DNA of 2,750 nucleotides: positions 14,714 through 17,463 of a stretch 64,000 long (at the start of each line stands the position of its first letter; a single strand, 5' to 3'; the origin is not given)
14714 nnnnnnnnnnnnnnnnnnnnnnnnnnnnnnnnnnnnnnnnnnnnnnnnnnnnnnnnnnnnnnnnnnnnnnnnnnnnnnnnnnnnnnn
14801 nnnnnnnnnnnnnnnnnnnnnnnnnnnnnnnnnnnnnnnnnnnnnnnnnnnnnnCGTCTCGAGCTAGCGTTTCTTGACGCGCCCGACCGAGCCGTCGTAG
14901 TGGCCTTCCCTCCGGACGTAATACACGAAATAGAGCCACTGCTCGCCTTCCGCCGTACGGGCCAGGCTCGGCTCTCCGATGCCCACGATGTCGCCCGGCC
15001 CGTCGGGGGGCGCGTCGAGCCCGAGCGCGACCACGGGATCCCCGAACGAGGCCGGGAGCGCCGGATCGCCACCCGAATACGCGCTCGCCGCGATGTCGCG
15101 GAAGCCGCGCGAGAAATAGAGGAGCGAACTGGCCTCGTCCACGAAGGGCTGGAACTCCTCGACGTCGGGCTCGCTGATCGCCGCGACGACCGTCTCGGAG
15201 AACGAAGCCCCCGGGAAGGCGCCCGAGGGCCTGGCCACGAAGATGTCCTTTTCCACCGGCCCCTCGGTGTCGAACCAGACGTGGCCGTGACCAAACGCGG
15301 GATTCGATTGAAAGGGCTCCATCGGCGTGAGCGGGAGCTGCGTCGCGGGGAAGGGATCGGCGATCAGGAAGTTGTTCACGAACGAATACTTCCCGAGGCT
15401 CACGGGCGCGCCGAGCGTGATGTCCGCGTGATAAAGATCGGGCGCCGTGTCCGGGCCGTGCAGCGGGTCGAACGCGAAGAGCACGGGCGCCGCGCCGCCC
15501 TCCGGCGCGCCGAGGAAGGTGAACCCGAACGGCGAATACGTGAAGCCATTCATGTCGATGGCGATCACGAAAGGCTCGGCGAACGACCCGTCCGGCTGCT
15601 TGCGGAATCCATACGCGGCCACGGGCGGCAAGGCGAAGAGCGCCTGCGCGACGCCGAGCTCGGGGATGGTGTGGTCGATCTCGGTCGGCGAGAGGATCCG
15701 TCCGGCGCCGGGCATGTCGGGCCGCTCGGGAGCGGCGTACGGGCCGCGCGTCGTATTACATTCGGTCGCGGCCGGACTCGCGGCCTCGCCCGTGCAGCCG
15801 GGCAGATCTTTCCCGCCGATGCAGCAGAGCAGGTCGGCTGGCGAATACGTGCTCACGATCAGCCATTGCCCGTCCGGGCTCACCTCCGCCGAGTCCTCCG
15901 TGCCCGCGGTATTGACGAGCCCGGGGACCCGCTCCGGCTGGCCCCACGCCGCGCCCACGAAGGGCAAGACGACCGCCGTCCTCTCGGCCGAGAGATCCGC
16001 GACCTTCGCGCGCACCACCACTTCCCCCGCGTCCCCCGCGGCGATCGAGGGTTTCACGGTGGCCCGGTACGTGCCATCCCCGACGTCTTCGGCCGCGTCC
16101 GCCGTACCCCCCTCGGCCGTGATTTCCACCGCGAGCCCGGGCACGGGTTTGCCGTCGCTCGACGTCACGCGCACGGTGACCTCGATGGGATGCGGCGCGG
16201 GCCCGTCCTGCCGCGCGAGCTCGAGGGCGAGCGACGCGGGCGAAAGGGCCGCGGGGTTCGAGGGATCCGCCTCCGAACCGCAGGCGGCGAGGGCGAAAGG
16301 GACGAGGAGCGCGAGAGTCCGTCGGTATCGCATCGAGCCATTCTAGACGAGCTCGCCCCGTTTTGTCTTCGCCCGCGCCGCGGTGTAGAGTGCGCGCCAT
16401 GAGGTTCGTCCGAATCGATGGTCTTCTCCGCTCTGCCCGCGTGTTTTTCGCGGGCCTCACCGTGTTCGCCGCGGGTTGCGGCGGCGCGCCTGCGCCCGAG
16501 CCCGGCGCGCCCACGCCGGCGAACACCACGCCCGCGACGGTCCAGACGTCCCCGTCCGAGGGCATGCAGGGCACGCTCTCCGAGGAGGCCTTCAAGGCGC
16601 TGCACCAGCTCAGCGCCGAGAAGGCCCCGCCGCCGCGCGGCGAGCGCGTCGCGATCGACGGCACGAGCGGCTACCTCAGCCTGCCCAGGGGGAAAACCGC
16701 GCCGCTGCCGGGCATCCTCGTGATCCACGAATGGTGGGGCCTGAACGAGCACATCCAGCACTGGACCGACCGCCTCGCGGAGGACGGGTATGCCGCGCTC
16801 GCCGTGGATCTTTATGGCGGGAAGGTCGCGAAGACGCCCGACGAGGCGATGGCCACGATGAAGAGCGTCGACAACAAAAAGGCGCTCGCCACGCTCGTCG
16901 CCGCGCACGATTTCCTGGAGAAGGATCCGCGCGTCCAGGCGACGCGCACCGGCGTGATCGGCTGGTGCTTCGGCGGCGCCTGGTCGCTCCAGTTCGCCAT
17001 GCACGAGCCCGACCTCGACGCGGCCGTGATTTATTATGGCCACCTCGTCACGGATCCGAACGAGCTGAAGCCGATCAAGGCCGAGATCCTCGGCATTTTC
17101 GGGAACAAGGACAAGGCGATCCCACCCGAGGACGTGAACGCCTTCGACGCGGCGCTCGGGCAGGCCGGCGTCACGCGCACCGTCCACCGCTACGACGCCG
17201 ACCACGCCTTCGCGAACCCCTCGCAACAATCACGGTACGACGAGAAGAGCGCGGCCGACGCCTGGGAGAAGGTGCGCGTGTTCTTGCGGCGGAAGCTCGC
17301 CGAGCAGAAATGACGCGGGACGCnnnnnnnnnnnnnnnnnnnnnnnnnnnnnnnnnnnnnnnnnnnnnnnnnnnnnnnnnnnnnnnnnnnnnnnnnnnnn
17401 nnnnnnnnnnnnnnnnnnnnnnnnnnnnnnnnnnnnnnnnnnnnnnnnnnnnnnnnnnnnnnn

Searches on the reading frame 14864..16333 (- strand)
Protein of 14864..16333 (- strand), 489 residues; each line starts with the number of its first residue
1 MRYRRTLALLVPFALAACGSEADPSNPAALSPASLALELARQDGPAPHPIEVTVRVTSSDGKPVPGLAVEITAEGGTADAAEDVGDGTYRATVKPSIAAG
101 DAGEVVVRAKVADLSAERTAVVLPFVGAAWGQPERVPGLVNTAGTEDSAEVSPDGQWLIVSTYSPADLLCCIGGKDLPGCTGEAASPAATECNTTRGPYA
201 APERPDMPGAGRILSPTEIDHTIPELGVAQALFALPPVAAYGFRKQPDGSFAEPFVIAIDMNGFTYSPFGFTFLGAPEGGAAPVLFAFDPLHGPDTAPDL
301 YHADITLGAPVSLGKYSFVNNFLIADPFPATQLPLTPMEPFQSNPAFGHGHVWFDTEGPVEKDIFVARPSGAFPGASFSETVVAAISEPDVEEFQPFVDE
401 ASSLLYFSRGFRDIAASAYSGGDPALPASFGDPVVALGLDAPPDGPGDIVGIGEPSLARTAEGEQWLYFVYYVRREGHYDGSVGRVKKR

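Call 10: search_protein_families(library=pfam, proteins=[window:14864-16333:-], max_evalue=0.01)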
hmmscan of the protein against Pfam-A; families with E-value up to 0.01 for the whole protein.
window:14864-16333:- (489 aa): 4 families
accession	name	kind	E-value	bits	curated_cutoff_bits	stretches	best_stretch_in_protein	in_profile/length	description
PF09134.16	Invasin_D3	-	5.6e-08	33.6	33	1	51-122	23-93/98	Invasin, domain 3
PF02369.22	Big_1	-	1.8e-05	25.2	34.9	1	50-120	19-87/93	Bacterial Ig-like domain (group 1)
PF17789.7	MG4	-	0.00076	20.1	24.7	1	49-120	15-86/95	Macroglobulin domain MG4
PF13620.12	CarboxypepD_reg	-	0.0078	17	32.3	0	52-95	2-47/82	Carboxypeptidase regulatory-like domain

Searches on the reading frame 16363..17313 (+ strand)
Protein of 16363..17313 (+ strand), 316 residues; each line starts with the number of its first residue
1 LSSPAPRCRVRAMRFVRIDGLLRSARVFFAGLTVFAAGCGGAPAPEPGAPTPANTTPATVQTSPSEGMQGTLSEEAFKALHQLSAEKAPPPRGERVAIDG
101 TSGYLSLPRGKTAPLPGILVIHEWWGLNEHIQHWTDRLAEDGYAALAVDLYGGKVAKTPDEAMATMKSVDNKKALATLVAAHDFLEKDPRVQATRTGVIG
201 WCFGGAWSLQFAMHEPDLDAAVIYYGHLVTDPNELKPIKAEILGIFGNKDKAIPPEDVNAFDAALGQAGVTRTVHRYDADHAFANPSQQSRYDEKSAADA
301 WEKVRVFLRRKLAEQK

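Call 10: search_protein_families(library=pfam, proteins=[window:16363-17313:+], max_evalue=0.01)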
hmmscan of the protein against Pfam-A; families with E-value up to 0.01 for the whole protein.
window:16363-17313:+ (316 aa): 7 families
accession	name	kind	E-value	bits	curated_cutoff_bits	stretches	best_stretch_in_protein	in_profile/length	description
PF01738.24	DLH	-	1.3e-50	172.5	21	1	103-310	3-215/217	Dienelactone hydrolase family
PF12740.14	PETase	-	2.7e-07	30.7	28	1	103-225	42-156/263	PET hydrolase-like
PF08840.17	BAAT_C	-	9.5e-06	26.2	20.9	1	181-236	9-64/210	BAAT / Acyl-CoA thioester hydrolase C terminal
PF00326.27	Peptidase_S9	-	1.4e-05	25.1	22.6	0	138-222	10-92/213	Prolyl oligopeptidase family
PF12146.15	Hydrolase_4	-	0.0022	17.8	27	1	126-294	12-160/239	Serine aminopeptidase, S33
PF00561.26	Abhydrolase_1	-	0.0074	16.4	25.8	0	122-218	14-93/245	alpha/beta hydrolase fold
PF12695.13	Abhydrolase_5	-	0.0087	16.3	27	0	180-268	45-129/164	Alpha/beta hydrolase family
